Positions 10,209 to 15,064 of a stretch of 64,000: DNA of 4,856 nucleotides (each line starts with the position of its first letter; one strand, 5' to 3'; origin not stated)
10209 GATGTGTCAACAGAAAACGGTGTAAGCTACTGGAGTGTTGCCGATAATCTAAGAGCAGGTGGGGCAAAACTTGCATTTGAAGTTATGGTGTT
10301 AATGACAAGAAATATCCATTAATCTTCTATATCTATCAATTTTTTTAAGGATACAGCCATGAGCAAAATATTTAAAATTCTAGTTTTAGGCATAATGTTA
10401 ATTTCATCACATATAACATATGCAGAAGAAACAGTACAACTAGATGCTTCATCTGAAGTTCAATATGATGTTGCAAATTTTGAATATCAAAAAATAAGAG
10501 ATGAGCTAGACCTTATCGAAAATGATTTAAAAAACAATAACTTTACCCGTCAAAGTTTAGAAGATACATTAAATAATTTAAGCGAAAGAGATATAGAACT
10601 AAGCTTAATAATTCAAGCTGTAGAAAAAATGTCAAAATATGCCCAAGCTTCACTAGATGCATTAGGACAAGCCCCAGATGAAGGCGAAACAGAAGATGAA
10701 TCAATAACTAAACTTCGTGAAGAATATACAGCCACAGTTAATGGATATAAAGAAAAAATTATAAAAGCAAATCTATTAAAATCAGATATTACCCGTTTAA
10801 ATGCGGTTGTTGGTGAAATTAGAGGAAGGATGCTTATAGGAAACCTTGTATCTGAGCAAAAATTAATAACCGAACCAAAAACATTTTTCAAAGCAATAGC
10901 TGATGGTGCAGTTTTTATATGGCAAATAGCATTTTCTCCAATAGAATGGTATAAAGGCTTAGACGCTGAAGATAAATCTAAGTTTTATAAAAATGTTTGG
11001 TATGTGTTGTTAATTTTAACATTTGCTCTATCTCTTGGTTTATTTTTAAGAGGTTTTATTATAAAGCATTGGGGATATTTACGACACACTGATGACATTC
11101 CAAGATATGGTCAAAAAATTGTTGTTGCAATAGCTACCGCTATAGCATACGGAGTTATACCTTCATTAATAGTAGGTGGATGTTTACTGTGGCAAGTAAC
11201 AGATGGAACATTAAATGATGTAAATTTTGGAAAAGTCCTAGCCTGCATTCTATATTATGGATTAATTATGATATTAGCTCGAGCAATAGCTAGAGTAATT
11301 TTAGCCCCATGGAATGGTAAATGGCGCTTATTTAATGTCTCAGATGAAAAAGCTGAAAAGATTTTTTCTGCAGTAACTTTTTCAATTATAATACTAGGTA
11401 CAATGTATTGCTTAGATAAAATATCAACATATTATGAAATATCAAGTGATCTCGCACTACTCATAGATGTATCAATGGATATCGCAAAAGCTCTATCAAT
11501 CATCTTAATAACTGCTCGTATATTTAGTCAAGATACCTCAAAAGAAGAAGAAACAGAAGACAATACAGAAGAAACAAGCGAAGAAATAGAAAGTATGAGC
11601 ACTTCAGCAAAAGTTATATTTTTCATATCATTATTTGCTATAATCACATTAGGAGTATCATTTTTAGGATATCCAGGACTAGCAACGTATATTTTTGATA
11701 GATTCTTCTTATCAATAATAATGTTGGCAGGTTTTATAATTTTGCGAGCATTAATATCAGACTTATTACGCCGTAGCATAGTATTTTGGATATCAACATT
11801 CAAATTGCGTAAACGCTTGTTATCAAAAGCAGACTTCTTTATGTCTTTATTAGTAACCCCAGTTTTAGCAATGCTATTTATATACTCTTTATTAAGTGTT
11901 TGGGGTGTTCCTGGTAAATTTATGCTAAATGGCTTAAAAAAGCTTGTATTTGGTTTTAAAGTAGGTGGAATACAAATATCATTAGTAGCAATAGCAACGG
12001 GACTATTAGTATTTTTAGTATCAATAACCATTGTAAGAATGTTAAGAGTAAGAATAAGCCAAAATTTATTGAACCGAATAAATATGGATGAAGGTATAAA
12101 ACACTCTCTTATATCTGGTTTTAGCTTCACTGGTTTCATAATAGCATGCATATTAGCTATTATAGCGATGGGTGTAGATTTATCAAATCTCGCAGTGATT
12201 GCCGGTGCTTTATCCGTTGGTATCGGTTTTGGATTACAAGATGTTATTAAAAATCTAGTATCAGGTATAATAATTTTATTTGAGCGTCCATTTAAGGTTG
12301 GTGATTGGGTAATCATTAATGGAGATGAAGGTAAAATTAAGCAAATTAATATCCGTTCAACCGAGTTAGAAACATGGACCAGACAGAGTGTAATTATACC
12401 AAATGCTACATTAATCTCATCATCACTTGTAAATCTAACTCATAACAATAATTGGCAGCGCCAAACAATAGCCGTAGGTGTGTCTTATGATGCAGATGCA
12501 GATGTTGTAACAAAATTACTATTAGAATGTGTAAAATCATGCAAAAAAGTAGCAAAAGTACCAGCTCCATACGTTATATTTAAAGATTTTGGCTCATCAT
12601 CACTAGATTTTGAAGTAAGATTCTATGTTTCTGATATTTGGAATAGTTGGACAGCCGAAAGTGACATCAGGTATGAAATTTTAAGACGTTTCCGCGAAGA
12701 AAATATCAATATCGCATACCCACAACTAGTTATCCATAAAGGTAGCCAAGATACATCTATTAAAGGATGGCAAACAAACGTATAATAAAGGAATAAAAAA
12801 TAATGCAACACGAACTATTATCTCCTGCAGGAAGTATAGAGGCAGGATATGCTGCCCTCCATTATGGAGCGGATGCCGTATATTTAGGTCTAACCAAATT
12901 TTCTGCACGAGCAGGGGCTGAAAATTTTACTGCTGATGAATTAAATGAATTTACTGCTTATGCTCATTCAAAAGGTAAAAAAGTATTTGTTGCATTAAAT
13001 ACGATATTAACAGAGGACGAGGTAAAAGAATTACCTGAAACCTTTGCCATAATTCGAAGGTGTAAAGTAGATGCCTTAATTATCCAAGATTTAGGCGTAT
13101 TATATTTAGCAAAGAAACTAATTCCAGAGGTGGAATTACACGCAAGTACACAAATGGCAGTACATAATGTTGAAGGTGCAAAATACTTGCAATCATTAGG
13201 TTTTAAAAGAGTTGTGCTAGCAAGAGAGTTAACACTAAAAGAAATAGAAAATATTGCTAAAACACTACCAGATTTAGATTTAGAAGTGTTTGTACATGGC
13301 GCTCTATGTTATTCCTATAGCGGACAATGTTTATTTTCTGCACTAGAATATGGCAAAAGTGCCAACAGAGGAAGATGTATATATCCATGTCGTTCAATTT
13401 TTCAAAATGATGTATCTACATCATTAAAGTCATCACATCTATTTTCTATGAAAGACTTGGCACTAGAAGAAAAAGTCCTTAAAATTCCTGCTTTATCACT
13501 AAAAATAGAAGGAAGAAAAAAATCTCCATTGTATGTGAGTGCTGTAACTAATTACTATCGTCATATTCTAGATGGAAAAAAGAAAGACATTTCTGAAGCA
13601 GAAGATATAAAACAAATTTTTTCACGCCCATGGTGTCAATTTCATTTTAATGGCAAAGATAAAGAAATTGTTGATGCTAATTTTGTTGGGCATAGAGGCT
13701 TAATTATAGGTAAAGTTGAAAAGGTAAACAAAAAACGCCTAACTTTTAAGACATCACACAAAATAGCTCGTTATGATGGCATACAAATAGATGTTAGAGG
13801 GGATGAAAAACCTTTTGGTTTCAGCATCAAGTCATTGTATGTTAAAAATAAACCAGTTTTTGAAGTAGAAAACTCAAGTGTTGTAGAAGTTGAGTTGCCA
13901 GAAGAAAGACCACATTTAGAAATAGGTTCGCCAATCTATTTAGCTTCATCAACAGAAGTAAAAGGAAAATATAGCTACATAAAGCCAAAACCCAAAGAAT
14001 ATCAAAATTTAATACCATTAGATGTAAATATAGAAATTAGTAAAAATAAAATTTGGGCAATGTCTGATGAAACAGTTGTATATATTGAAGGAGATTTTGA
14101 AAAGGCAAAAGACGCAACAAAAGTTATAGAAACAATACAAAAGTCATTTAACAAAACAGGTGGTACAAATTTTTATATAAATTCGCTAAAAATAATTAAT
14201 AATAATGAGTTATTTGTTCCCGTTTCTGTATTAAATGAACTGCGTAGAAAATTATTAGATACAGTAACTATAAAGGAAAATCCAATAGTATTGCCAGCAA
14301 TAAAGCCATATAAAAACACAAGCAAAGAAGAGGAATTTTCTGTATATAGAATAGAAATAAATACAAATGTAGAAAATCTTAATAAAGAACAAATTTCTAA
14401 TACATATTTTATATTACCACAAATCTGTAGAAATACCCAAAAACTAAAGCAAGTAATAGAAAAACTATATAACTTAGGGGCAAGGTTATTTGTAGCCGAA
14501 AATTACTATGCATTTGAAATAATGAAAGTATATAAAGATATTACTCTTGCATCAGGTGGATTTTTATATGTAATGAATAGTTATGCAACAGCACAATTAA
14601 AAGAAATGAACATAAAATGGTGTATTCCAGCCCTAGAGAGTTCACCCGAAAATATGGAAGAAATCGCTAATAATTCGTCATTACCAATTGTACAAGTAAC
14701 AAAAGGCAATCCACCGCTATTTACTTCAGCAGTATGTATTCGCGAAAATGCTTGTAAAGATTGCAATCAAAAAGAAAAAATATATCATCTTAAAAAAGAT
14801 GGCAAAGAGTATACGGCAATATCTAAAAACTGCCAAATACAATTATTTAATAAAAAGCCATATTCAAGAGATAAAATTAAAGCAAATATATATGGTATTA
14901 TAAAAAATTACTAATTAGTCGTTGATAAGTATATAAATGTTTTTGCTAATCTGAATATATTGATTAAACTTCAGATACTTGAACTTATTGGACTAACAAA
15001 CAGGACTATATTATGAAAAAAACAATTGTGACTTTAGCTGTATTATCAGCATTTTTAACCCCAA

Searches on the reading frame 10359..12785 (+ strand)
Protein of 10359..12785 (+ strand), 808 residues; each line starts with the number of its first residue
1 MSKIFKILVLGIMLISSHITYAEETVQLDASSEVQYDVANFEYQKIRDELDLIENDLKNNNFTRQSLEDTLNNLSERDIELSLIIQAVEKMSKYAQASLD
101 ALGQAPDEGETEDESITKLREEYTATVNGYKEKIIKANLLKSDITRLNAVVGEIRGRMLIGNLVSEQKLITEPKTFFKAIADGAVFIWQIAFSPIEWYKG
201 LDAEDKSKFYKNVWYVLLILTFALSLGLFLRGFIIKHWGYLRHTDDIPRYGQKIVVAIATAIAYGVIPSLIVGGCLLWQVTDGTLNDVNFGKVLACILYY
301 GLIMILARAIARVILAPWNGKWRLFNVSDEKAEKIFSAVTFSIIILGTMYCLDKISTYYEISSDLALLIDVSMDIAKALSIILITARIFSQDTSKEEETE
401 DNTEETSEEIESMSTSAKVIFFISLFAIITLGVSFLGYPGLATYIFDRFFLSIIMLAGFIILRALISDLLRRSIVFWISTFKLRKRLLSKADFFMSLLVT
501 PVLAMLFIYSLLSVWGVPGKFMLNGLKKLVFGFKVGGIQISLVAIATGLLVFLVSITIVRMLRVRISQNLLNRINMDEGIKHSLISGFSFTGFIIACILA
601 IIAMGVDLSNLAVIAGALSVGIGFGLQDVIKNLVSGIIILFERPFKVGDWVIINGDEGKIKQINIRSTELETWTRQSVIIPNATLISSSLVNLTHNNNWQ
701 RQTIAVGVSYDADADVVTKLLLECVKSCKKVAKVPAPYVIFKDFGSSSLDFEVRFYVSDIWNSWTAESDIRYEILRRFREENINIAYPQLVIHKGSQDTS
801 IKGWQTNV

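Call 87: search_protein_families(library=pfam, proteins=[window:10359-12785:+], max_evalue=0.0001)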
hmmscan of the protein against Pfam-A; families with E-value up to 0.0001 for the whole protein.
window:10359-12785:+ (808 aa): 2 families
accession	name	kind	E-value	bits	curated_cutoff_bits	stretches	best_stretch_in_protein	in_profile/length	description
PF00924.24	MS_channel_2nd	-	1.2e-23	83.4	20.2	1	628-695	1-68/68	Mechanosensitive ion channel, beta-domain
PF21082.3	MS_channel_3rd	-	1.1e-16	61.4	21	1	704-785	3-88/88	Mechanosensitive ion channel MscS, C-terminal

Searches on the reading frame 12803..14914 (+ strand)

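Call 87: search_protein_families(library=pfam, proteins=[window:12803-14914:+], max_evalue=0.0001)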
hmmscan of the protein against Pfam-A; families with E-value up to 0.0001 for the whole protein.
window:12803-14914:+ (703 aa): 2 families
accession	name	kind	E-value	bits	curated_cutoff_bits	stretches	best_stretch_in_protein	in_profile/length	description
PF01136.24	Peptidase_U32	-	1.9e-67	227.4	22.4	1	75-286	2-231/233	Peptidase family U32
PF12392.13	DUF3656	-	1.6e-15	58.2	22.1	1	394-488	19-104/109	Collagenase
